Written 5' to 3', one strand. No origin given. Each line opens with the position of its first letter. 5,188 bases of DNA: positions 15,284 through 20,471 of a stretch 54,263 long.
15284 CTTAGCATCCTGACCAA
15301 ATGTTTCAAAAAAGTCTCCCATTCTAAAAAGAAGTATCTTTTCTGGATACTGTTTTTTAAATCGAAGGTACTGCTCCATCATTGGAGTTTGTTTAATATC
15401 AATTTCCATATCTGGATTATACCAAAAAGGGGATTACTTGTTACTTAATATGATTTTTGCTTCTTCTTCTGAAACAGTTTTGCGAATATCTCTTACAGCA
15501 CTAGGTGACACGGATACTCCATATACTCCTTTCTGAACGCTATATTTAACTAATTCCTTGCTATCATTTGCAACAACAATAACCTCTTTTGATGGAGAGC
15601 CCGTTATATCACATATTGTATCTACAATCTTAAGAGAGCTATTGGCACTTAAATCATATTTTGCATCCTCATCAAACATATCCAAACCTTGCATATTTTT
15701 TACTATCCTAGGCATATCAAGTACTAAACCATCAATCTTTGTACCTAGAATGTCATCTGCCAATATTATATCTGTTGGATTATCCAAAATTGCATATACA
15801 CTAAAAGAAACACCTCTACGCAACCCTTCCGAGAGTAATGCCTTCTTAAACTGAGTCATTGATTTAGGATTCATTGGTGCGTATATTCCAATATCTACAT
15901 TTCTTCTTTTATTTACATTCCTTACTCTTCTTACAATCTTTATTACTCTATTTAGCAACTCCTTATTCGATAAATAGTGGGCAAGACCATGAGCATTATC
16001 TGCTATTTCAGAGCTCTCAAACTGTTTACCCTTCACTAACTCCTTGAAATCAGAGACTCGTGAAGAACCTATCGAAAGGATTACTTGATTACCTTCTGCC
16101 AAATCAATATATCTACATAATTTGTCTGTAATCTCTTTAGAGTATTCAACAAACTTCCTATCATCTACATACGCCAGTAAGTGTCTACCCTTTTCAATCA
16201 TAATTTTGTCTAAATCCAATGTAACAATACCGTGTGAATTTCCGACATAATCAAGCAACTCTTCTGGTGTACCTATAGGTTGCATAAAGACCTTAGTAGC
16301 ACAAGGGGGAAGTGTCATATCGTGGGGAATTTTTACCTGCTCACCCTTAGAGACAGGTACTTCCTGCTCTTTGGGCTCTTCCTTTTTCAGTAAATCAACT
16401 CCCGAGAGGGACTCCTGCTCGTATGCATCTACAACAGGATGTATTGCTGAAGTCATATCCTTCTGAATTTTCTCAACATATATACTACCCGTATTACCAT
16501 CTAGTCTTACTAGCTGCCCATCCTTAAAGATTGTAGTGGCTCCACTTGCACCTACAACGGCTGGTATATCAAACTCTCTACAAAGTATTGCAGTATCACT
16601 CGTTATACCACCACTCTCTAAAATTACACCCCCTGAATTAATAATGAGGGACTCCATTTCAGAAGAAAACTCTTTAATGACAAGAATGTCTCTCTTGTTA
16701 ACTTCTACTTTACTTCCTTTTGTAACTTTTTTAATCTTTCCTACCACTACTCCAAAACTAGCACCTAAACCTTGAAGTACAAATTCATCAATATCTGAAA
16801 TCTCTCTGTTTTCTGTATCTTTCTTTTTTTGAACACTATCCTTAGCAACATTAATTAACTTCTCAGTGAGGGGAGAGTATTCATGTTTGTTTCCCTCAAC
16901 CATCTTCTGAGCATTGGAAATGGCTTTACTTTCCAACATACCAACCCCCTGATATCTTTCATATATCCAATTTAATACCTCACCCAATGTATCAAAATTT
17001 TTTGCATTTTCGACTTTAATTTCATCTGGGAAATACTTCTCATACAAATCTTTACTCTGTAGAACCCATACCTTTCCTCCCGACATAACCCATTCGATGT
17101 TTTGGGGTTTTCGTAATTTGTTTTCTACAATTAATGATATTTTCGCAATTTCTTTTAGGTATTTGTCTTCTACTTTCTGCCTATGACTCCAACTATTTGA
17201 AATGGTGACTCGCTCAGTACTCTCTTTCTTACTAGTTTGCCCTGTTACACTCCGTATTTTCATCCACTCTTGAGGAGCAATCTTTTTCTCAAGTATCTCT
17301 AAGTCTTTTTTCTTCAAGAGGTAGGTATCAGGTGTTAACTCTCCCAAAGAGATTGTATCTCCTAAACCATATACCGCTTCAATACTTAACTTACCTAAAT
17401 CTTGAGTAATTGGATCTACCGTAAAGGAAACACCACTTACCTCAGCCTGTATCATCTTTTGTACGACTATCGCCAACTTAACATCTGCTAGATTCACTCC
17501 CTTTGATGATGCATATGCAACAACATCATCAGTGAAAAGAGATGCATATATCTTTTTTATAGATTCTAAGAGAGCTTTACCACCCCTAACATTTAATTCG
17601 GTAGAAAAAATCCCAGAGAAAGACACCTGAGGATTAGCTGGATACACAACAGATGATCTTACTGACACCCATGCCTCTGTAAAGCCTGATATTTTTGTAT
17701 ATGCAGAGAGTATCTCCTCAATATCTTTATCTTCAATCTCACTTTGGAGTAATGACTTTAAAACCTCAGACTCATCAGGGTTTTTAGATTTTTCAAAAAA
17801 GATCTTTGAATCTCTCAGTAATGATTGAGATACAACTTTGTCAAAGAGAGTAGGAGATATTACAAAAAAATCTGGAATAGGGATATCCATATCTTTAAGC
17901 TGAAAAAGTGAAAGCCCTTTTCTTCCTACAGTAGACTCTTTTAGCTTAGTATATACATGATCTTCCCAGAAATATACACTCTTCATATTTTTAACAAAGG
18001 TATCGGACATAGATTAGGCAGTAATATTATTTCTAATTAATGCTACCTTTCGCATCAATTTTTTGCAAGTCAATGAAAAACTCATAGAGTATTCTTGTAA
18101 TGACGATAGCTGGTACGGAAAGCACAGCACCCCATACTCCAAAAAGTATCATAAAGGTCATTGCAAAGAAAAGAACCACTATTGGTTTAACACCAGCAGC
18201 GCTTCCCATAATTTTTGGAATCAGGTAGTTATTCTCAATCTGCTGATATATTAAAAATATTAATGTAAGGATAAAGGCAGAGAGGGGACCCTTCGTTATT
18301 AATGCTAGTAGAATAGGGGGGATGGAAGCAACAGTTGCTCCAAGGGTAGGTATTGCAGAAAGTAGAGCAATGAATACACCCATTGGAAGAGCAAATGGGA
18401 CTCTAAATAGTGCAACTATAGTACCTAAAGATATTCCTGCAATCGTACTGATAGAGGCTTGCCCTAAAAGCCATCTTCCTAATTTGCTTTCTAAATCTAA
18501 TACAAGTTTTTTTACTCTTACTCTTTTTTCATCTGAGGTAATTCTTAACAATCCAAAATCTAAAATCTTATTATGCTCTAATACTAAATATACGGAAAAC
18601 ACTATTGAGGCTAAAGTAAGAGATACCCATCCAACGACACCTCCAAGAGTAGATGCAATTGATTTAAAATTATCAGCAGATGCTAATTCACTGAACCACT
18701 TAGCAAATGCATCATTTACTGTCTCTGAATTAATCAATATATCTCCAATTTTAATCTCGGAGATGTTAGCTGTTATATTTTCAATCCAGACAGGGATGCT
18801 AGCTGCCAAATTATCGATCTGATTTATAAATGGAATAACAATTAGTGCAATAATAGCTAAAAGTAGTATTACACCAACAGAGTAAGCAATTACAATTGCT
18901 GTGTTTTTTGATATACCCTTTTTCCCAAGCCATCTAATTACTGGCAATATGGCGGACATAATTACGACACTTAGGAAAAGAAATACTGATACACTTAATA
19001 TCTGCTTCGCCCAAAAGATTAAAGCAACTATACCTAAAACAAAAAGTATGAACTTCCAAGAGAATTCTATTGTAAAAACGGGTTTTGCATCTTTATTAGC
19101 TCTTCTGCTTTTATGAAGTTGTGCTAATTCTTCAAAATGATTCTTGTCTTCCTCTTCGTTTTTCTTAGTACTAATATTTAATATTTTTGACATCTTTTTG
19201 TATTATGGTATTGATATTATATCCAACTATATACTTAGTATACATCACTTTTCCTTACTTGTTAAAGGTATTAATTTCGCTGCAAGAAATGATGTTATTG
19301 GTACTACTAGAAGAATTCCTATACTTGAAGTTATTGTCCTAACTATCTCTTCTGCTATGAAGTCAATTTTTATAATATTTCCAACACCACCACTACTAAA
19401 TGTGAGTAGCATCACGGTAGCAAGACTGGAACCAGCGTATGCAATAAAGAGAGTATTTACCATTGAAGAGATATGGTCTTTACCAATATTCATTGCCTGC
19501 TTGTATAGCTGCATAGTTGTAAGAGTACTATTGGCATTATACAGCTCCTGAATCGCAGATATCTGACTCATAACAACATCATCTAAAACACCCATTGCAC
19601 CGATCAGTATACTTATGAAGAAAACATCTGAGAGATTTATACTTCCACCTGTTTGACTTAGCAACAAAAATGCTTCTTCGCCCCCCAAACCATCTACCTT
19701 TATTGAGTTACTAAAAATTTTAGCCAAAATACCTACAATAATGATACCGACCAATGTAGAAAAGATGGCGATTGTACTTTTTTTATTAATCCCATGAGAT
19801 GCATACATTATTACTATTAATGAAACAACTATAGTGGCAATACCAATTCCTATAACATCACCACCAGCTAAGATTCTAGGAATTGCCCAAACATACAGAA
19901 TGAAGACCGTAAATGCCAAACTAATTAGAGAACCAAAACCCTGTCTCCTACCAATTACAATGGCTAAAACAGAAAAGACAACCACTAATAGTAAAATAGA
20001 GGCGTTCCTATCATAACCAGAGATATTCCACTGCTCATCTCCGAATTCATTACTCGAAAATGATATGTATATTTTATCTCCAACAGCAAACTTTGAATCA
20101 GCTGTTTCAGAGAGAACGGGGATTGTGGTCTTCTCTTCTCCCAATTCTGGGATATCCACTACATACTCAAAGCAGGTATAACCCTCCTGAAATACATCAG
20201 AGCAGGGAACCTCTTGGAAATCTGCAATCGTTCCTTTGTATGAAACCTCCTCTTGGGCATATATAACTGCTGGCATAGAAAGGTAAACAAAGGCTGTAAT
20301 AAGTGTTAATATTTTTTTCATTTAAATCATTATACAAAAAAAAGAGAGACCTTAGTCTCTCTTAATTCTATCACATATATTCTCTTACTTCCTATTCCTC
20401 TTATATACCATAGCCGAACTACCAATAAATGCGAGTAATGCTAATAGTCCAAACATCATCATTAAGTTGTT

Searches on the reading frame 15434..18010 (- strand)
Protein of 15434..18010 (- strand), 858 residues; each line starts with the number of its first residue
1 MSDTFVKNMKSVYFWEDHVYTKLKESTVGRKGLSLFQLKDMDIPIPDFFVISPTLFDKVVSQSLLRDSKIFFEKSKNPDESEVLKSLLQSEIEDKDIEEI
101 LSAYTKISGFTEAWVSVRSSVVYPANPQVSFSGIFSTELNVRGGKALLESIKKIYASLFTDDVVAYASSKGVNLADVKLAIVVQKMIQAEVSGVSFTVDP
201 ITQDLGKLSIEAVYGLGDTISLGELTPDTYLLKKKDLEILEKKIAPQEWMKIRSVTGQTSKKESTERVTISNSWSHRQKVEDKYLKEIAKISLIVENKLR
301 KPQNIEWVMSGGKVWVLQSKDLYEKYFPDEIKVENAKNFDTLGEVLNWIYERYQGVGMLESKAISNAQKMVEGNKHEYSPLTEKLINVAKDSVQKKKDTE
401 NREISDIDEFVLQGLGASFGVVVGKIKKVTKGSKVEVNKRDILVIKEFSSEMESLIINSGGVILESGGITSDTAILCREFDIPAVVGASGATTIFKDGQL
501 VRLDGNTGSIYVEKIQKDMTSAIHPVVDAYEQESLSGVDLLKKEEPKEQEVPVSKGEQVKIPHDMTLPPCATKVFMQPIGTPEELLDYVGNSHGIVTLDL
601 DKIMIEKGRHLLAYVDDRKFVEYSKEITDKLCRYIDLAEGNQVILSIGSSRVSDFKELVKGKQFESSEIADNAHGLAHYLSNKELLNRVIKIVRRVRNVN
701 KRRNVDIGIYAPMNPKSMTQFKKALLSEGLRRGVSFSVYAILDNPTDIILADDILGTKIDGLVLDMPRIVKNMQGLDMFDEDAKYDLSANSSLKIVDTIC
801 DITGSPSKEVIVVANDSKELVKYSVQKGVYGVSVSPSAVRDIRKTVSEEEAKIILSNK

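Call 73: search_protein_families(library=pfam, proteins=[window:15434-18010:-], max_evalue=0.00001)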
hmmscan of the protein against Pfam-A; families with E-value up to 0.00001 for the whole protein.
window:15434-18010:- (858 aa): 2 families
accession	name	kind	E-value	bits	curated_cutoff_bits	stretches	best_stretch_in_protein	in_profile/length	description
PF01326.24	PPDK_N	-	2.2e-59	201.8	27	1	26-322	2-309/328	Pyruvate phosphate dikinase, AMP/ATP-binding domain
PF00391.29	PEP-utilizers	-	1.5e-19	69.8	23.1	1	438-508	2-72/72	PEP-utilising enzyme, mobile domain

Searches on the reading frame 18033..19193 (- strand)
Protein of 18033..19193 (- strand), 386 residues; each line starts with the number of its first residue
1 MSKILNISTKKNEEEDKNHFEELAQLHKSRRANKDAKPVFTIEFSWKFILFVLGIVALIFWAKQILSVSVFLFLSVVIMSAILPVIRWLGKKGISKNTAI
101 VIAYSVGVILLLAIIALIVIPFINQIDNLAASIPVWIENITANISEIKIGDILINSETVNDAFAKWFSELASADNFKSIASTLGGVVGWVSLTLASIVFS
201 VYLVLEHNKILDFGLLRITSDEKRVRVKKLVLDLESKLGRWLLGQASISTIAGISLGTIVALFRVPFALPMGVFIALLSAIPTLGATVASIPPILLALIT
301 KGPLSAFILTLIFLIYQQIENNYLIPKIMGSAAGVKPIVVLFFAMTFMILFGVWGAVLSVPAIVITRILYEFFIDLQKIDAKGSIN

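Call 73: search_protein_families(library=pfam, proteins=[window:18033-19193:-], max_evalue=0.00001)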
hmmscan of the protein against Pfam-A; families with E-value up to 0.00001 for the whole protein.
window:18033-19193:- (386 aa): 1 family
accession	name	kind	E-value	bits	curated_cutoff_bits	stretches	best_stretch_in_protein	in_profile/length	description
PF01594.21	AI-2E_transport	-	5.3e-47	161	34.3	1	46-372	2-325/327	AI-2E family transporter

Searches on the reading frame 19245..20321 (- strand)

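Call 73: search_protein_families(library=pfam, proteins=[window:19245-20321:-], max_evalue=0.00001)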
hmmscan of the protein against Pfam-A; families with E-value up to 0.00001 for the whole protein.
window:19245-20321:- (358 aa): 1 family
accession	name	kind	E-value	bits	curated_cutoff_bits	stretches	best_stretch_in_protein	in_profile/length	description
PF07907.16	YibE_F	-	1.1e-64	218.7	27.2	1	109-348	1-240/241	YibE/F-like protein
